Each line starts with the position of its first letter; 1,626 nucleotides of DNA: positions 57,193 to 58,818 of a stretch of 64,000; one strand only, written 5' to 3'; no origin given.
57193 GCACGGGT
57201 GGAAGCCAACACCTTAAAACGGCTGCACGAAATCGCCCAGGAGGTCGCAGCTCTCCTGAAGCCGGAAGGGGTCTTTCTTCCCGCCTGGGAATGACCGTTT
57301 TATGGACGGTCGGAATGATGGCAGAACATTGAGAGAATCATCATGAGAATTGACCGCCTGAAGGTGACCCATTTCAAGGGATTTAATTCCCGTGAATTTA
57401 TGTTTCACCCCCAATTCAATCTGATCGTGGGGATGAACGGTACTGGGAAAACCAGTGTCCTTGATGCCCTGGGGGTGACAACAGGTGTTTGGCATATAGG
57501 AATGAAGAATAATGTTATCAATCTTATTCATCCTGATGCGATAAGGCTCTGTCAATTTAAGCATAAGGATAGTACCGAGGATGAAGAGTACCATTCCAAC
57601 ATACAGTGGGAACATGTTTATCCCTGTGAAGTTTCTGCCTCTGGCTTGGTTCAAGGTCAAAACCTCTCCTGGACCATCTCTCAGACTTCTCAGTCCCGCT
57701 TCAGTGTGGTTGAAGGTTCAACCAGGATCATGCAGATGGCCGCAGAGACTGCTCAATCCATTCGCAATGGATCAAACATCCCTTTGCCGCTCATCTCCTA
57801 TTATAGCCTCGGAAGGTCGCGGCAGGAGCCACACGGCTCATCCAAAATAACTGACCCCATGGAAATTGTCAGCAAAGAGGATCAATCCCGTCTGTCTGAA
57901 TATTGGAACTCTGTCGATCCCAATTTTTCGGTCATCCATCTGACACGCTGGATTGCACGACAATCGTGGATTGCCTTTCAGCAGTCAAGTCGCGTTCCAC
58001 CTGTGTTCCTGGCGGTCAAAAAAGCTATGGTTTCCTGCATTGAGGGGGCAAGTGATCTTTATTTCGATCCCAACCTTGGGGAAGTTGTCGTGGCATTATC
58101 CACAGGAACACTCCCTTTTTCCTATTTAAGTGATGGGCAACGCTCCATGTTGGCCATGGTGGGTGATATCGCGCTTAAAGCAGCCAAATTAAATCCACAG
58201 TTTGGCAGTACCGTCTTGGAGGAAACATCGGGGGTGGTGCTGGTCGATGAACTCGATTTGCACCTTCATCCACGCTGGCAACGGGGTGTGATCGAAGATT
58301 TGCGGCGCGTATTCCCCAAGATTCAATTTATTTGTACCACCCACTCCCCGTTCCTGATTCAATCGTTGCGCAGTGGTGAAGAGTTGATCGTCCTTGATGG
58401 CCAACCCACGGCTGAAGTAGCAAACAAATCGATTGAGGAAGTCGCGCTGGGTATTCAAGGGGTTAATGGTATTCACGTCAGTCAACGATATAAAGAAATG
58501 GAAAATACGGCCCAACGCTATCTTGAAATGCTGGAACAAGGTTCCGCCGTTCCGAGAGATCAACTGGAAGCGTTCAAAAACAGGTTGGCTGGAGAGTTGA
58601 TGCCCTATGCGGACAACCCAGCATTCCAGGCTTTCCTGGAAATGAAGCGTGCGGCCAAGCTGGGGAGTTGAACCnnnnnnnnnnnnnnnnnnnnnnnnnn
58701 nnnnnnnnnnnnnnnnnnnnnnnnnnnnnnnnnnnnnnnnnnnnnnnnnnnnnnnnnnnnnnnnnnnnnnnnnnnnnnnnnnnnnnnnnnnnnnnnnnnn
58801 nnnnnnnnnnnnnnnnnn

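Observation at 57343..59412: Septu-type (PtuA ATPase + PtuB HNH) defence pair inserted into a housekeeping run and translationally overlapped with pyrD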

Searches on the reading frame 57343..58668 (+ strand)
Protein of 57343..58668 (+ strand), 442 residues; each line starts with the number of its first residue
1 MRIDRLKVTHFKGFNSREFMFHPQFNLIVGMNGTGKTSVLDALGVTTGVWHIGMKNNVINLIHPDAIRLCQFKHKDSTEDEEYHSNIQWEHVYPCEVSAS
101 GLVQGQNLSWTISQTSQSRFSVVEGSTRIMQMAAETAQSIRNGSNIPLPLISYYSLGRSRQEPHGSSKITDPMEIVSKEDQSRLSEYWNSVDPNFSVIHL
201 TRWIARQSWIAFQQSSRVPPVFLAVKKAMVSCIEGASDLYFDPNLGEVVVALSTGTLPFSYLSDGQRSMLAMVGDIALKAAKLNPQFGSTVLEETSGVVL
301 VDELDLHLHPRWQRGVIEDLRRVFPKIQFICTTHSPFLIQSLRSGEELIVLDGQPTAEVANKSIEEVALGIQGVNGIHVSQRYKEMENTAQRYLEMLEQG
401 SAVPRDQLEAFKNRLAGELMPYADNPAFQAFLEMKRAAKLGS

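Call 3: search_protein_families(library=padloc, proteins=[window:57343-58668:+], max_evalue=0.01)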
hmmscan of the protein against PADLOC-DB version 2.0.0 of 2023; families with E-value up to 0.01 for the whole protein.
window:57343-58668:+ (442 aa): 147 families (the best 25 are shown)
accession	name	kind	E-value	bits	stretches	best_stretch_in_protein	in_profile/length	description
PDLC00278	PtuA1|PtuA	-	8.2e-124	412.2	1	1-440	1-433/436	AAA ATPase domain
PDLC00267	PtuA1|PtuA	-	4.9e-82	274.4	1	1-436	1-429/438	AAA ATPase domain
PDLC00277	PtuA1|PtuA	-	1.6e-81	272.7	1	1-420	1-406/423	AAA ATPase domain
PDLC00298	PtuA1|PtuA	-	3.7e-80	268.1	1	1-396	1-376/423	AAA ATPase domain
PDLC00271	PtuA1|PtuA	-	4.5e-69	232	1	1-402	1-383/421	AAA ATPase domain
PDLC00310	PtuA1|PtuA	-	6.4e-69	231.1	1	1-401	1-400/443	AAA ATPase domain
PDLC00275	PtuA1|PtuA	-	1.6e-68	229.6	1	109-422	19-333/348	AAA ATPase domain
PDLC02913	ATPase_I-A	-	6.7e-56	188.4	2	224-374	293-436/508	-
PDLC00299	PtuA1|PtuA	-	2.5e-52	176.6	2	224-379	306-457/535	AAA ATPase domain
PDLC00311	PtuA1|PtuA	-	2.8e-48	163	1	1-403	1-418/455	AAA ATPase domain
PDLC00284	PtuA1|PtuA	-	1.6e-41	140.8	2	225-362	322-457/545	AAA ATPase domain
PDLC00305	PtuA1|PtuA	-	4e-39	133.1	2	218-373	167-321/392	AAA ATPase domain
PDLC00304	PtuA1|PtuA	-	7.7e-39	132.1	1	24-363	40-356/444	AAA ATPase domain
PDLC00301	PtuA1|PtuA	-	4e-35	119.6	2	247-370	235-355/429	AAA ATPase domain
PDLC00279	PtuA1|PtuA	-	4.2e-34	116.4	2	262-355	235-326/416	AAA ATPase domain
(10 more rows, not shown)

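Call 4: search_protein_families(library=pfam, proteins=[window:57343-58668:+], max_evalue=0.01)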
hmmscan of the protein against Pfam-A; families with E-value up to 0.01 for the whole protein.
window:57343-58668:+ (442 aa): 6 families
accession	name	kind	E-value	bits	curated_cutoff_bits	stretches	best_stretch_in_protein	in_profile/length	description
PF13304.12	AAA_21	-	3.1e-19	70.6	27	1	253-339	229-303/304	AAA domain, putative AbiEii toxin, Type IV TA system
PF13175.12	AAA_15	-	9.4e-17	62.1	32.1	2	253-339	292-374/374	AAA ATPase domain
PF02463.25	SMC_N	-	3.4e-14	53.3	40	1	3-339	2-202/220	RecF/RecN/SMC N terminal domain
PF13476.12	AAA_23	-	3.6e-10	41.3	27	1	5-169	1-143/201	AAA domain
PF13514.12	AAA_27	-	3e-06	27.4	22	1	1-44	1-47/206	AAA domain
PF13555.12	AAA_29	-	8e-06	26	27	1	4-43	2-42/61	P-loop containing region of AAA domain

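Call 5: search_protein_families(library=ncbifam, proteins=[window:57343-58668:+], max_evalue=0.01)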
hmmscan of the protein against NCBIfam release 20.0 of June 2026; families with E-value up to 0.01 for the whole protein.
window:57343-58668:+ (442 aa): 18 families
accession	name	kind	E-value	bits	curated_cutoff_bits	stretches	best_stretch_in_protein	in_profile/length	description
NF041760.1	PtuA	equivalog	9.1e-54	183.2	500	2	224-344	305-425/524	retron Ec78 anti-phage system effector ATPase PtuA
TIGR00611.2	recf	equivalog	1.2e-10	41.1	172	1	3-46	1-44/339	DNA replication/repair protein RecF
TIGR04435.1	restrict_AAA_1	hypoth_equivalog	1.4e-08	33.9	300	1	291-371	414-502/568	restriction system-associated AAA family ATPase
NF003034.1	PRK03918.1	equivalog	1.6e-08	33.1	700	1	1-46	1-46/878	DNA double-strand break repair ATPase Rad50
NF047739.1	antiphage_MADS3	equivalog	2.1e-07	30.5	420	1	3-45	2-43/427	methylation-associated defense system AAA family ATPase MAD3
NF038234.1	retron_eff_Eco8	equivalog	1.6e-06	27.1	250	0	297-341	274-327/679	retron Eco8 family effector endonuclease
NF002244.0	PRK01156.1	equivalog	2.9e-06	25.7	847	1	1-43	1-43/895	DNA double-strand break repair ATPase Rad50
NF041034.1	Rad50_Sulf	equivalog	3.1e-06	25.4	1000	1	1-43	1-43/872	DNA double-strand break repair ATPase Rad50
NF053563.1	Rkd4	equivalog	6e-06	24.7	860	1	1-43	1-43/747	arcadin-4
NF002572.0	PRK02224.1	equivalog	3.1e-05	22.5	1087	1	1-43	1-43/888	DNA double-strand break repair ATPase Rad50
TIGR02169.1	SMC_prok_A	equivalog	0.00013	19.8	729.4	1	3-44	2-44/1165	chromosome segregation protein SMC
NF041035.1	Rad50_Halo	equivalog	0.00022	19.7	1000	1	1-43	1-43/883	DNA double-strand break repair ATPase Rad50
NF010680.0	PRK14079.1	equivalog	0.00057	19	386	1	1-46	1-46/349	recombination protein F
TIGR00634.1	recN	equivalog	0.002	17.2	407.85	0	4-48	3-47/563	DNA repair protein RecN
NF045487.1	ASRP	equivalog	0.0022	16.7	300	1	13-48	4-39/593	archaea-specific SMC-related protein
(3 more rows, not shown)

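Call 14: find_encoding_contigs(protein=window:57343-58668:+, flank=10000, max_places=8)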
Protein window:57343-58668:+ (442 aa): no gene with exactly this product is on record in the collection.

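Call 22: search_solved_structures(query=window:57343-58668:+, max_evalue=0.001, show_alignments=1)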
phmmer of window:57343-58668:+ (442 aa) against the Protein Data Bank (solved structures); distinct sequences matched with E-value up to 0.001: 19.
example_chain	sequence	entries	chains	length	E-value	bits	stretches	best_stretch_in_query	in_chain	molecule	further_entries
8ee4_A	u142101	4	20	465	3.3e-32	115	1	1-344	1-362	PtuA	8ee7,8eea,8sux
9vkz_A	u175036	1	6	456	1.5e-27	99.7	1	225-342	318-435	Retron Ec78 probable ATPase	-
9vh1_D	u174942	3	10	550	2.3e-27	99.1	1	225-343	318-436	Retron Ec78 probable ATPase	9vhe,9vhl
9kjx_B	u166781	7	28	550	2.5e-26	95.7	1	224-343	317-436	AAA family ATPase | Retron I-A effector PtuA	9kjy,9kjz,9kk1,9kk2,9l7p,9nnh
9nnb_C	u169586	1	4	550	6.4e-26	94.3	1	224-343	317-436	Retron I-A effector PtuA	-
22bu_B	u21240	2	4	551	1.6e-25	93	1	225-341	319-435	AAA family ATPase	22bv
9u9y_A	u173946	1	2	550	3.1e-25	92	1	224-343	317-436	AAA family ATPase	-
9nnk_C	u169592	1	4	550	6.1e-25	91.1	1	224-343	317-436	Retreon I-A effector PtuA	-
9e8z_C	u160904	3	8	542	8.2e-25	90.7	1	224-355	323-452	Retron Ec83 probable ATPase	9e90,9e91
22et_E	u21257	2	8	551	2e-24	89.4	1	225-341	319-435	PtuA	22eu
9o4a_A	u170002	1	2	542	7.3e-23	84.3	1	224-355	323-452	Retron Ec83 probable ATPase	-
9n69_A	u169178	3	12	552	8.6e-23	84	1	254-346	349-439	AAA family ATPase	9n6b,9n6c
6qj2_A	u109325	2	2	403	0.00022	23.4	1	3-65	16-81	Smc4 | Uncharacterized protein,Uncharacterized protein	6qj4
1us8_A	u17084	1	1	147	0.00042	22.4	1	1-52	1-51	DNA DOUBLE-STRAND BREAK REPAIR RAD50 ATPASE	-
1f2t_A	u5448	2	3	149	0.00043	22.4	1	1-52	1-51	RAD50 ABC-ATPASE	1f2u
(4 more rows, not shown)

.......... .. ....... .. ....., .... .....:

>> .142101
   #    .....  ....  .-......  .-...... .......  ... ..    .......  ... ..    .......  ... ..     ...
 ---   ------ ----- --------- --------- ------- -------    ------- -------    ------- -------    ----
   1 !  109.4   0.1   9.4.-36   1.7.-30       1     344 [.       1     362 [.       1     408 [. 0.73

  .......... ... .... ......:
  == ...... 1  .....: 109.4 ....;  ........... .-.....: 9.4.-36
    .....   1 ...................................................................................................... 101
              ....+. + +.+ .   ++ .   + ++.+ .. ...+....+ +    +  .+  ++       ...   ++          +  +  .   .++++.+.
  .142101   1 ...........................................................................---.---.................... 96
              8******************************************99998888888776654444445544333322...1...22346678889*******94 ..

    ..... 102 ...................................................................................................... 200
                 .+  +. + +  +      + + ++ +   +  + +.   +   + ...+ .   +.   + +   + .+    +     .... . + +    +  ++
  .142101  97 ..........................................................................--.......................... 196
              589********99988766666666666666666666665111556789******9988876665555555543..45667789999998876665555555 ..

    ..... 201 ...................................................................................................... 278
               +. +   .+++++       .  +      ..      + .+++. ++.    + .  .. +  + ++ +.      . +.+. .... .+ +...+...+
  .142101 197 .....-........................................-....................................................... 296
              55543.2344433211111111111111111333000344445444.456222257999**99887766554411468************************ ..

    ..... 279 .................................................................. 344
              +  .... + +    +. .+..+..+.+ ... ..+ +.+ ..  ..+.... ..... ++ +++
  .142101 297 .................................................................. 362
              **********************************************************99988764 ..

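Call 33: find_homologous_proteins(query=window:57343-58668:+, max_evalue=1e-10)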
Query window:57343-58668:+ (442 aa): 3210 proteins with E <= 1e-10 among 8000 candidates; the best 120 are listed.
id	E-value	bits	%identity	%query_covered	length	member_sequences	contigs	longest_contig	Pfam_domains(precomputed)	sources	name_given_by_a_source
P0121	1.7e-217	740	75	100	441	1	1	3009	PF13514.13,PF13175.13,PF13476.13,PF13555.13,PF02463.26,PF13304.13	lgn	-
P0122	1.1e-184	632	67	100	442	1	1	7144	PF13514.13,PF13175.13,PF13476.13,PF13555.13,PF02463.26,PF13304.13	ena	-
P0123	1.2e-179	616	63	100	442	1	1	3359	PF13514.13,PF13175.13,PF13476.13,PF13555.13,PF02463.26,PF13304.13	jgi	jgi:predicted ATP-binding protein involved in virulence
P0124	1.4e-179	615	63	100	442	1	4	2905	PF13514.13,PF13175.13,PF13476.13,PF02463.26,PF13304.13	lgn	-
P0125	8.5e-179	613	63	100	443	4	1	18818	PF13514.13,PF13175.13,PF13476.13,PF13555.13,PF02463.26,PF13304.13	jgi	jgi:predicted ATP-binding protein involved in virulence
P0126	3.6e-178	611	63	100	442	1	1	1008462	PF13514.13,PF13175.13,PF13476.13,PF13555.13,PF02463.26,PF13304.13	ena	-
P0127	7.4e-178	610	63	100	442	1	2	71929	PF13514.13,PF13175.13,PF13476.13,PF13555.13,PF02463.26,PF13304.13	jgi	jgi:predicted ATP-binding protein involved in virulence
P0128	1.3e-176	606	62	100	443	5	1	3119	PF13514.13,PF13175.13,PF13476.13,PF13555.13,PF02463.26,PF13304.13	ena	-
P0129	1.7e-176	605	62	100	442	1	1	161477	PF13514.13,PF13175.13,PF13476.13,PF13555.13,PF02463.26,PF13304.13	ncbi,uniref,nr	ncbi:AAA family ATPase [Sedimenticola hydrogenitrophicus]|uniref:AAA family ATPase n=1 Tax=Sedimenti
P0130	2.4e-176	605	63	100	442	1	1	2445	PF13514.13,PF13175.13,PF13476.13,PF13555.13,PF02463.26,PF13304.13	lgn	-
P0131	3.1e-175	601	59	100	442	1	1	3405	PF13514.13,PF13175.13,PF13476.13,PF00004.36,PF02463.26,PF13304.13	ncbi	-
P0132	4.2e-175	601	61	100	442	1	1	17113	PF13514.13,PF13175.13,PF13476.13,PF13555.13,PF02463.26,PF13304.13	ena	-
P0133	5.1e-175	600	61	100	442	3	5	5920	PF13514.13,PF13175.13,PF13476.13,PF13555.13,PF02463.26,PF13304.13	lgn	-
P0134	6.3e-175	600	61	100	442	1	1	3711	PF13514.13,PF13175.13,PF13476.13,PF13555.13,PF02463.26,PF13304.13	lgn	-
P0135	2.9e-174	598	59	100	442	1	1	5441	PF13514.13,PF13175.13,PF13476.13,PF02463.26,PF13304.13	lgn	-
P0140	4.7e-174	597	62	100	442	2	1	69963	PF13175.13,PF13476.13,PF02463.26,PF13304.13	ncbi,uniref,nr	ncbi:AAA family ATPase [Desulfobotulus mexicanus]|uniref:AAA family ATPase n=1 Tax=Desulfobotulus me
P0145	1.1e-172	593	62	98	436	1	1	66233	PF13175.13,PF13476.13,PF13555.13,PF02463.26,PF13304.13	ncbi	ncbi:MAG: AAA family ATPase [Magnetococcus sp. WYHC-3]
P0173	3.3e-168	578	59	100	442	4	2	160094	PF13514.13,PF13175.13,PF13476.13,PF13555.13,PF02463.26,PF13304.13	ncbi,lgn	ncbi:AAA family ATPase [Pseudomonas fluorescens]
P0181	1.1e-165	570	59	100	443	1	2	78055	PF13514.13,PF13175.13,PF13476.13,PF13555.13,PF02463.26,PF13304.13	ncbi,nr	ncbi:MAG: AAA family ATPase [Magnetococcales bacterium]|nr:AAA family ATPase [Magnetococcales bacter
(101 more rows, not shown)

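Call 34: find_encoding_contigs(protein=P0121, flank=10000, max_places=4)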
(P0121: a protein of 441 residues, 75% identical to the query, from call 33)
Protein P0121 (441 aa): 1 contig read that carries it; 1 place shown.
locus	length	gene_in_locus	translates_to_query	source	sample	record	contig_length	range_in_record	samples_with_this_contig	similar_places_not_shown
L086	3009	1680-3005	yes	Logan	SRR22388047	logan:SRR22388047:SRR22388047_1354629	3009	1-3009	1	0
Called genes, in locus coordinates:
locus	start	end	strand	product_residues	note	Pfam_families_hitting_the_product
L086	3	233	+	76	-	?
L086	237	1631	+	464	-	PF02878:PGM_PMM_I, PF02879:PGM_PMM_II, PF02880:PGM_PMM_III, PF00408:PGM_PMM_IV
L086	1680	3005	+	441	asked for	PF02463:SMC_N, PF13175:AAA_15, PF13476:AAA_23, PF13514:AAA_27 (weak), PF13555:AAA_29 (weak), PF13304:AAA_21, PF13175:AAA_15 (weak)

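Call 38: find_encoding_contigs(protein=P0145, flank=8000, max_places=2)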
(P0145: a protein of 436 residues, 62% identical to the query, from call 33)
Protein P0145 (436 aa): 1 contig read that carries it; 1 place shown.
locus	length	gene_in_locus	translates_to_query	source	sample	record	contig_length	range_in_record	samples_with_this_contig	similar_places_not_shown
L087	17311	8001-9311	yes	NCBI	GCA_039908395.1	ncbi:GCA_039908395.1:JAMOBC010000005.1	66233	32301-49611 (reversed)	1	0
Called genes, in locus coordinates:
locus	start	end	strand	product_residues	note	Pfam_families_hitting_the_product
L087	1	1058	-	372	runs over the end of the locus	PF00478:IMPDH (faint), PF03060:NMO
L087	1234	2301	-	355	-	PF01571:GCV_T, PF25455:Beta-barrel_CAF17_C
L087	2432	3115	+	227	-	PF01964:ThiC_Rad_SAM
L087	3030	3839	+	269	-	PF01964:ThiC_Rad_SAM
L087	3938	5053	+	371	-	PF18076:FGAR-AT_N, PF18072:FGAR-AT_linker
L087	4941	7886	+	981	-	PF02769:AIRS_C, PF22689:FGAR-AT_PurM_N-like, PF02769:AIRS_C, PF13507:GATase_5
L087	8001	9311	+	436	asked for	PF02463:SMC_N, PF13175:AAA_15, PF13476:AAA_23, PF13555:AAA_29 (faint), PF13304:AAA_21, PF13175:AAA_15 (weak)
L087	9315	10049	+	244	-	PF01844:HNH (weak)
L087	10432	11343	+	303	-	-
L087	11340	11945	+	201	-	PF02545:Maf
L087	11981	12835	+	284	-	PF00581:Rhodanese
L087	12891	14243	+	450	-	PF02881:SRP54_N, PF00448:SRP54, PF02978:SRP_SPB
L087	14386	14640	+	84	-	PF00886:Ribosomal_S16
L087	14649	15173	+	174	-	PF01782:RimM, PF05239:PRC (weak), PF24986:PRC_RimM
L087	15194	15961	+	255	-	PF01746:tRNA_m1G_MT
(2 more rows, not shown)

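Call 39: find_encoding_contigs(protein=P0181, flank=8000, max_places=2)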
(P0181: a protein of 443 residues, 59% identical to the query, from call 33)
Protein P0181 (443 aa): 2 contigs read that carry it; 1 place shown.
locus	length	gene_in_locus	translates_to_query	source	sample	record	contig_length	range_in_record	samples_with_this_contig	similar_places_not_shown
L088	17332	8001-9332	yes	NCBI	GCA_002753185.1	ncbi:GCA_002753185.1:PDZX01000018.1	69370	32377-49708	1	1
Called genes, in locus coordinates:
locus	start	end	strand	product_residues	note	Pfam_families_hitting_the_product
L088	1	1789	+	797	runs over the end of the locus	PF00515:TPR_1 (faint), PF07719:TPR_2 (faint), PF13181:TPR_8 (faint), PF23914:TPR_CcmH_CycH (weak), PF13432:TPR_16 (weak), PF14559:TPR_19 (weak), PF13414:TPR_11 (weak), PF13844:Glyco_transf_41, +5 more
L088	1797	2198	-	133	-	-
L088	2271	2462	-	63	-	-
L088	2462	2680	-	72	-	-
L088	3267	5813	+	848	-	PF02687:FtsX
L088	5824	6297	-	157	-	PF03975:CheD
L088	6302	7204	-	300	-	PF02518:HATPase_c, PF14501:HATPase_c_5 (weak)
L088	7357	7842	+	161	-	PF12694:cpYpsA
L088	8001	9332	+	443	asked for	PF02463:SMC_N, PF13175:AAA_15, PF13476:AAA_23, PF13514:AAA_27, PF13555:AAA_29 (weak), PF13304:AAA_21, PF13175:AAA_15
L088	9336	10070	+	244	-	-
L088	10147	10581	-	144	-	-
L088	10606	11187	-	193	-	-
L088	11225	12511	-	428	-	PF14238:DUF4340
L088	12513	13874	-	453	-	PF23355:IFT52_GIFT (faint), PF23357:DUF7088, PF09822:ABC_transp_aux, PF14258:DUF4350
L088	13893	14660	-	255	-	PF01061:ABC2_membrane, PF12679:ABC2_membrane_2, PF12698:ABC2_membrane_3, PF13346:ABC2_membrane_5 (weak)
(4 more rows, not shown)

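Call 40: find_encoding_contigs(protein=P0129, flank=8000, max_places=2)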
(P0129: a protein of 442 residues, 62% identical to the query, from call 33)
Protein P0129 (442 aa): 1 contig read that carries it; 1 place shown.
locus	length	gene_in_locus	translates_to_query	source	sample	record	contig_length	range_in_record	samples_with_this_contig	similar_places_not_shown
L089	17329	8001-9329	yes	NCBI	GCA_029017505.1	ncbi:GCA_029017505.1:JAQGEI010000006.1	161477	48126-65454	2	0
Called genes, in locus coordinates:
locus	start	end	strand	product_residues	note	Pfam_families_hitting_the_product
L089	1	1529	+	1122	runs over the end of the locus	PF13555:AAA_29, PF13558:SbcC_Walker_B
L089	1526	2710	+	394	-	PF11795:DUF3322, PF09983:JetD_C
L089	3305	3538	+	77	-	PF15731:MqsA_antitoxin (weak), PF12844:HTH_19 (faint), PF13560:HTH_31, PF01381:HTH_3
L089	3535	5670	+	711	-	PF12161:HsdM_N, PF02384:N6_Mtase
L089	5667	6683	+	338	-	PF13310:Virulence_RhuM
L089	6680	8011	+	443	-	PF01420:Methylase_S (weak)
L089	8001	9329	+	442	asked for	PF02463:SMC_N, PF13175:AAA_15, PF13476:AAA_23, PF13514:AAA_27 (weak), PF13555:AAA_29 (weak), PF13304:AAA_21, PF13175:AAA_15 (weak)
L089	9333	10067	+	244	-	PF01844:HNH (weak)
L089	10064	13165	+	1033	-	PF04313:HSDR_N, PF04851:ResIII, PF18766:SWI2_SNF2, PF22679:T1R_D3-like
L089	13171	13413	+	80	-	-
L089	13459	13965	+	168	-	PF02498:Bro-N (weak)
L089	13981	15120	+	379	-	PF13784:Fic_N, PF02661:Fic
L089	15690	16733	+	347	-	PF02661:Fic, PF21247:Fic-like_C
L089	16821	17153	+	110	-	-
